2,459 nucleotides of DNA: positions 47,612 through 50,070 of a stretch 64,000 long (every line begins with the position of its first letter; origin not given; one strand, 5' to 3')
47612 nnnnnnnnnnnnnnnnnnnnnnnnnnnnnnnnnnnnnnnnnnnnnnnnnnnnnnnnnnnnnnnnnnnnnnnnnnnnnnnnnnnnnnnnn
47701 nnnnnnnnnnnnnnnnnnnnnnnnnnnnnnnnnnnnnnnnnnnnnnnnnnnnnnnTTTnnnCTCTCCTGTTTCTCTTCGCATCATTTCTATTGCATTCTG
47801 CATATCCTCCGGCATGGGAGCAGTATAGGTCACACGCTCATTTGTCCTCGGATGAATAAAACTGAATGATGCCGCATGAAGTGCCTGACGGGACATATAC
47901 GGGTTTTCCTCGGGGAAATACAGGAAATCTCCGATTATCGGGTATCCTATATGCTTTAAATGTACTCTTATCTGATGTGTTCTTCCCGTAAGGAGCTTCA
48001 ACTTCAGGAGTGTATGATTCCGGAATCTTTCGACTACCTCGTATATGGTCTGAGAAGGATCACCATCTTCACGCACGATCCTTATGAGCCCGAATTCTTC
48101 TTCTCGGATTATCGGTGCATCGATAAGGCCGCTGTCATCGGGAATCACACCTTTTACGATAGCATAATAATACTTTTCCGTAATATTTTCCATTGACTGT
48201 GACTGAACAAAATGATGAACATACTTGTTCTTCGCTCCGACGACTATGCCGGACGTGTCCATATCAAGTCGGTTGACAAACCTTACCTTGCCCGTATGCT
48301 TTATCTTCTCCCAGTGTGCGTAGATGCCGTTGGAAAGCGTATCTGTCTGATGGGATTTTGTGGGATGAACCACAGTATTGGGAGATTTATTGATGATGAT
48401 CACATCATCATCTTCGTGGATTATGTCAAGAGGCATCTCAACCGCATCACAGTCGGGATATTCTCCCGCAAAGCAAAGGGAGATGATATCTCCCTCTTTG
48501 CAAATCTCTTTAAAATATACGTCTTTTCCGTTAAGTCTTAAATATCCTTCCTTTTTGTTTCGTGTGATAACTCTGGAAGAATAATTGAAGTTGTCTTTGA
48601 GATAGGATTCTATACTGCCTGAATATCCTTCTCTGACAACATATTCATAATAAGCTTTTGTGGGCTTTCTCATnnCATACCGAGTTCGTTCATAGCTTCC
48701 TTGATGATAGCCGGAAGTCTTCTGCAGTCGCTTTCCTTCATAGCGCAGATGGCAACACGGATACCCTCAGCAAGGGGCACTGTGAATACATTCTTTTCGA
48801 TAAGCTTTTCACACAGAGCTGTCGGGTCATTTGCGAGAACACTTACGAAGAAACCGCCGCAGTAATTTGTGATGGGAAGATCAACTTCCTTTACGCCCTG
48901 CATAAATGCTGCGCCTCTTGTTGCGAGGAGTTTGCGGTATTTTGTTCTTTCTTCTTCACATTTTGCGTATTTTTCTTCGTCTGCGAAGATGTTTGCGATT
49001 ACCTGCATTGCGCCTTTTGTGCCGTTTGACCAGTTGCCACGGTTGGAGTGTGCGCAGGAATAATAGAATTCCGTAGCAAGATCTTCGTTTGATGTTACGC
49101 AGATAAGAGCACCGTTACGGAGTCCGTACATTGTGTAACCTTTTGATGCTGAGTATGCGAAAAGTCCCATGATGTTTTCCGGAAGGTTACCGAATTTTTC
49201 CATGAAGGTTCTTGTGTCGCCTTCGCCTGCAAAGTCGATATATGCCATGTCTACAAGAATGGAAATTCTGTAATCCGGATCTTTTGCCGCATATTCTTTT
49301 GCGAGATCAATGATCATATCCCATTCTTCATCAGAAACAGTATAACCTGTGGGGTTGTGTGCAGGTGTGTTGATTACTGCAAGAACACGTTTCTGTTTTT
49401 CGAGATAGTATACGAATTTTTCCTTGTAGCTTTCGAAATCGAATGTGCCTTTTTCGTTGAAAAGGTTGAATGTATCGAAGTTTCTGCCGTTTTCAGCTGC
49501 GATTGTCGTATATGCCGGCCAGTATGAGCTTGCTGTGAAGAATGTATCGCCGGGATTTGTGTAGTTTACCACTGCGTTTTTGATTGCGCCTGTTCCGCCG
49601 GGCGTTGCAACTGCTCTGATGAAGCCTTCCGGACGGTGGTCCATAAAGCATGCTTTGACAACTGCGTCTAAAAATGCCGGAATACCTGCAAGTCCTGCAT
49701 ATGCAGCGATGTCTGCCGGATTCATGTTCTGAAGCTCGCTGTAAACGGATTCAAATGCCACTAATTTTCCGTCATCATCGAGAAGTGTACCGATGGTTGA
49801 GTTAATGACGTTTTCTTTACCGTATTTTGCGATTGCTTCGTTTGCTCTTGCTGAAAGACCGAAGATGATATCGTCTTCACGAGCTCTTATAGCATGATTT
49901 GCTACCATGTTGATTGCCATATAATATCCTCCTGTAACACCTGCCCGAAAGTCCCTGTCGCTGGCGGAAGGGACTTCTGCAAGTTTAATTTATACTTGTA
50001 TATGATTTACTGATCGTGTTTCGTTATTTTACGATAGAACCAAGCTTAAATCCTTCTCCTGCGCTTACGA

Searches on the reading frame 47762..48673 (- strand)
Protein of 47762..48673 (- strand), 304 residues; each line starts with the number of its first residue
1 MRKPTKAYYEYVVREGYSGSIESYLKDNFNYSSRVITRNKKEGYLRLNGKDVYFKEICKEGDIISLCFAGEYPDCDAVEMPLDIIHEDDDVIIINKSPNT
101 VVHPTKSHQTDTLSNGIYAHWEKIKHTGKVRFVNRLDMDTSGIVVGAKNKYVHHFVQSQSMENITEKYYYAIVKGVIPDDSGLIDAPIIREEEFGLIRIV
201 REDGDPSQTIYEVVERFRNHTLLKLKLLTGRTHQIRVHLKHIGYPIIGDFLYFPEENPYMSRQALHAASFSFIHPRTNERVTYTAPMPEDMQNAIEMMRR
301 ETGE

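Call 77: search_protein_families(library=padloc, proteins=[window:47762-48673:-], max_evalue=0.001)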
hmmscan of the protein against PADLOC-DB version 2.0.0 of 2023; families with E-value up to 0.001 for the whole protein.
window:47762-48673:- (304 aa): 0 families

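Call 106: search_protein_families(library=pfam, proteins=[window:47762-48673:-], max_evalue=0.000001)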
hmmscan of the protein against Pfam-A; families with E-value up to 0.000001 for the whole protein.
window:47762-48673:- (304 aa): 1 family
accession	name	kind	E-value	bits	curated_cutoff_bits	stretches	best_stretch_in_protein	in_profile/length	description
PF00849.27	PseudoU_synth_2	-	1.1e-25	91.1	26.8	1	90-241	1-152/152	RNA pseudouridylate synthase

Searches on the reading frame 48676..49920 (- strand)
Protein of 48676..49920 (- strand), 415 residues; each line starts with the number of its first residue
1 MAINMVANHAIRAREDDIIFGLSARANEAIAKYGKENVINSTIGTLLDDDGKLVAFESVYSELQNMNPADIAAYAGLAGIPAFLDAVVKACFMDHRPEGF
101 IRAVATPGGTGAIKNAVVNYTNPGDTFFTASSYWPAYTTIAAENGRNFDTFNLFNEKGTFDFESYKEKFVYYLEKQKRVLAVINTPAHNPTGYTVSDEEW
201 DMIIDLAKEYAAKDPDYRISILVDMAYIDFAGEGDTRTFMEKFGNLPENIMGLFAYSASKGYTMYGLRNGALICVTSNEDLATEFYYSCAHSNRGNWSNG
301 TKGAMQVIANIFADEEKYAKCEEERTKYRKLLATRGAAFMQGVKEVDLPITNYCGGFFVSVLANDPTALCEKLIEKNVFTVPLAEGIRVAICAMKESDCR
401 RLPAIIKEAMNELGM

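Call 77: search_protein_families(library=padloc, proteins=[window:48676-49920:-], max_evalue=0.001)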
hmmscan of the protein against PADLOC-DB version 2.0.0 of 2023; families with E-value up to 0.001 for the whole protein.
window:48676-49920:- (415 aa): 0 families

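Call 106: search_protein_families(library=pfam, proteins=[window:48676-49920:-], max_evalue=0.000001)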
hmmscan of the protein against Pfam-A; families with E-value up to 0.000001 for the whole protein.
window:48676-49920:- (415 aa): 1 family
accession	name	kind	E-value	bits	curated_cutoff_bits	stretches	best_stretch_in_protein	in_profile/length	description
PF00155.27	Aminotran_1_2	-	2.6e-33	116.1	19.7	1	37-402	2-357/361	Aminotransferase class I and II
